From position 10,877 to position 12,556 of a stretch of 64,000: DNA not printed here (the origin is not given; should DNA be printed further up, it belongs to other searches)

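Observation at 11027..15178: Tandem triplication of B12-binding radical SAM enzymes in one translationally coupled operon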

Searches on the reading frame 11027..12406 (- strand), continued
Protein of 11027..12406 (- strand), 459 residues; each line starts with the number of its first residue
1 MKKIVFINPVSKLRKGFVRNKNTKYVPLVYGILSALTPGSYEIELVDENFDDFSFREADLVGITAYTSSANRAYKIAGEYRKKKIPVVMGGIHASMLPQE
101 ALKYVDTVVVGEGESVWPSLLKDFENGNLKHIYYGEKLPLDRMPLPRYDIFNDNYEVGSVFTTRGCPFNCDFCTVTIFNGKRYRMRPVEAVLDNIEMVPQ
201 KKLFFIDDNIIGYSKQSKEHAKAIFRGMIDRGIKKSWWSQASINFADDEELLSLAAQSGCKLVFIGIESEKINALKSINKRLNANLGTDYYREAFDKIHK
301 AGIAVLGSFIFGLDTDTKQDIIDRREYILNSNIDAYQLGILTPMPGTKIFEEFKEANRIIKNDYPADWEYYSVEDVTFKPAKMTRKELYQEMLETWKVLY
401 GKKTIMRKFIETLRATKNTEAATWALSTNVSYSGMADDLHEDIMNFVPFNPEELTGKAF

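Call 62: search_protein_families(library=ncbifam, proteins=[L005:5540-7594:+], max_evalue=1e-8)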
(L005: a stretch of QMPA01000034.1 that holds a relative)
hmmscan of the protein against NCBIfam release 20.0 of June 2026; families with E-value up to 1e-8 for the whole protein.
L005:5540-7594:+ (684 aa): 83 families (the best 25 are shown)
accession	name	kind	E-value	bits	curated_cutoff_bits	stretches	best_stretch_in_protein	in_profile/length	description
NF004282.0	PRK05691.1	subfamily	3.5e-154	514.5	4090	1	18-677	9-656/4334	non-ribosomal peptide synthase/polyketide synthase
NF004509.1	PRK05850.1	subfamily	2.2e-126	422.5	775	1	21-577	6-572/578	fatty-acid--AMP ligase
NF038339.3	FAAL_FadD32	equivalog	5.8e-122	407.9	975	1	5-578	5-613/625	long-chain-fatty-acid--AMP ligase FadD32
NF009124.0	PRK12476.1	subfamily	1.2e-115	387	922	1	16-580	32-611/612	fatty acyl-AMP ligase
NF040633.1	FadD32_Coryne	exception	1.3e-100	337.5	875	1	42-574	55-613/614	FadD32-like long-chain-fatty-acid--AMP ligase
NF038337.1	FAAL_FadD21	exception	1.8e-100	337.2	1100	1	21-569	7-565/579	fatty-acid--AMP ligase FAAL21/FadD21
NF006624.1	PRK09192.1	subfamily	2e-96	323.6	600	1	47-578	42-565/567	fatty acyl-AMP ligase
NF005850.0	PRK07768.1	subfamily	1.3e-86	291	572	1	155-569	135-539/545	long-chain-fatty-acid--CoA ligase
NF038338.1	FAAL_FadD28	exception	1.9e-83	280.8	1100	1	27-568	13-565/580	fatty-acid--AMP ligase FAAL28/FadD28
NF004837.0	PRK06187.1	subfamily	3.3e-51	174.1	476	1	19-577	9-526/531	long-chain-fatty-acid--CoA ligase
NF004510.0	PRK05851.1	equivalog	3.6e-51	173.9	621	1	46-567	28-514/525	long-chain-fatty acid--ACP ligase MbtM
TIGR01733.1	AA-adenyl-dom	subfamily_domain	3.1e-43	148.1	317.4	1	51-488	1-401/409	amino acid adenylation domain-containing protein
NF005702.0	PRK07514.1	subfamily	3e-42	144.6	558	1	22-569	7-496/506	malonyl-CoA synthase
NF052269.1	Staph_lig_FadD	equivalog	1.6e-41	142.2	650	2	22-235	4-211/499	long-chain-fatty-acid--CoA ligase FadD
NF006181.0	PRK08314.1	subfamily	1e-40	139.5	705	2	384-567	374-548/563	long-chain-fatty-acid--CoA ligase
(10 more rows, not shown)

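Call 63: search_protein_families(library=pfam, proteins=[L046:1529-2467:-, L039:8802-9902:+, L039:15319-16662:+, L039:8040-8471:-, L072:232-963:+, L072:5914-6987:-, L072:8812-9408:+, L072:13097-14797:+, L072:2347-4221:+, L010:4672-5787:+], max_evalue=0.0001)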
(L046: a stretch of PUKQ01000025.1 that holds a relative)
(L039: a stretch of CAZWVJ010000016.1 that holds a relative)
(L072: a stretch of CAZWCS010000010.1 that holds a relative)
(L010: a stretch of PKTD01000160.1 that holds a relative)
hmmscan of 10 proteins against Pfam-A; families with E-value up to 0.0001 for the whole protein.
L046:1529-2467:- (312 aa): 1 family
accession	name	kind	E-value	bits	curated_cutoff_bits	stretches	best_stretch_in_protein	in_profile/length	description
PF01790.23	LGT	-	4.5e-40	137.9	24.9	1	5-243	3-240/240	Prolipoprotein diacylglyceryl transferase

L039:8802-9902:+ (366 aa): 1 family
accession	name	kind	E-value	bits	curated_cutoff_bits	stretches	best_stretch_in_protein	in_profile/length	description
PF18998.6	Flg_new_2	-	3.7e-11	43.3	23.6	1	29-97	2-72/73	Divergent InlB B-repeat domain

L039:15319-16662:+ (447 aa): 3 families
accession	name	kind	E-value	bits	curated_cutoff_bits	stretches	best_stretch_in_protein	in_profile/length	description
PF01546.33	Peptidase_M20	-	4e-28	99.2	24.6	1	67-443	1-205/206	Peptidase family M20/M25/M40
PF07687.19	M20_dimer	-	1.1e-22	80.4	21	1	185-342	1-102/107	Peptidase dimerisation domain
PF04389.22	Peptidase_M28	-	1.6e-06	28.4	21.3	0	57-162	4-91/193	Peptidase family M28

L039:8040-8471:- (143 aa): 0 families

L072:232-963:+ (243 aa): 2 families
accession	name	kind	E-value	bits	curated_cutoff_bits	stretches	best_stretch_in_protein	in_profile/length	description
PF00535.33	Glycos_transf_2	-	1.8e-24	87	23.3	1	9-176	1-167/168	Glycosyl transferase family 2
PF13641.12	Glyco_tranf_2_3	-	2.7e-06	28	27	1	8-105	3-103/230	Glycosyltransferase like family 2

L072:5914-6987:- (357 aa): 2 families
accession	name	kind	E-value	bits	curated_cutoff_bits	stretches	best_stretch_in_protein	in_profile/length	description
PF04055.27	Radical_SAM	-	2.4e-25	90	29.5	1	35-172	3-152/166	Radical SAM superfamily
PF13353.11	Fer4_12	-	6.9e-06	26.8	22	1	34-120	10-99/137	4Fe-4S single cluster domain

L072:8812-9408:+ (198 aa): 0 families

L072:13097-14797:+ (566 aa): 1 family
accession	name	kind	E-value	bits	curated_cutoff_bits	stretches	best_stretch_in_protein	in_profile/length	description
PF16949.11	ABC_tran_2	-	3.2e-97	327.1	25.7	1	30-561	8-538/542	Putative ATP-binding cassette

L072:2347-4221:+ (624 aa): 15 families
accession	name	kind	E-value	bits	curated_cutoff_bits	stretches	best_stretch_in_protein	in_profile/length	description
PF07719.23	TPR_2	-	5.1e-25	85.9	27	2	477-506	5-34/34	Tetratricopeptide repeat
PF00515.34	TPR_1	-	1e-23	82.6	27.8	1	477-505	5-33/34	Tetratricopeptide repeat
PF14559.12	TPR_19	-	9.2e-17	61.6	25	1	521-582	5-66/68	Tetratricopeptide repeat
PF13414.12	TPR_11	-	1.8e-16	60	26.8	1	482-518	3-39/42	TPR repeat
PF13432.12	TPR_16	-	1.5e-15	57.7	32.7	2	477-539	1-63/65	Tetratricopeptide repeat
PF13428.12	TPR_14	-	1.3e-13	50.6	23.5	0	477-515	5-43/44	Tetratricopeptide repeat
PF13181.12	TPR_8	-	4.2e-12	45.6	25.7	1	475-505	3-33/34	Tetratricopeptide repeat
PF13431.12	TPR_17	-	8.7e-12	44.8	24.4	0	495-527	1-33/34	Tetratricopeptide repeat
PF13424.12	TPR_12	-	2.7e-11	43.9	30.1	1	473-534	3-72/77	Tetratricopeptide repeat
PF13176.12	TPR_7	-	5.6e-11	42.1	27.9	0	478-504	4-32/36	Tetratricopeptide repeat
PF23914.1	TPR_CcmH_CycH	-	1.8e-10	41.3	42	1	429-513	40-127/158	Cytochrome c-type biogenesis protein H TPR domain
PF13429.12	TPR_15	-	5.5e-07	29.7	26.2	1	518-612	157-251/280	Tetratricopeptide repeat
PF13371.12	TPR_9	-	6.7e-07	29.7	35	0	464-509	20-65/73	Tetratricopeptide repeat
PF13174.12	TPR_6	-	1.9e-06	28.6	26.3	0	477-505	4-32/33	Tetratricopeptide repeat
PF24575.1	TPR_Slam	-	4.1e-06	27.6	35.2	0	470-513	44-87/104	Surface lipoprotein assembly modifier, N-terminal TPR repeats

L010:4672-5787:+ (371 aa): 0 families
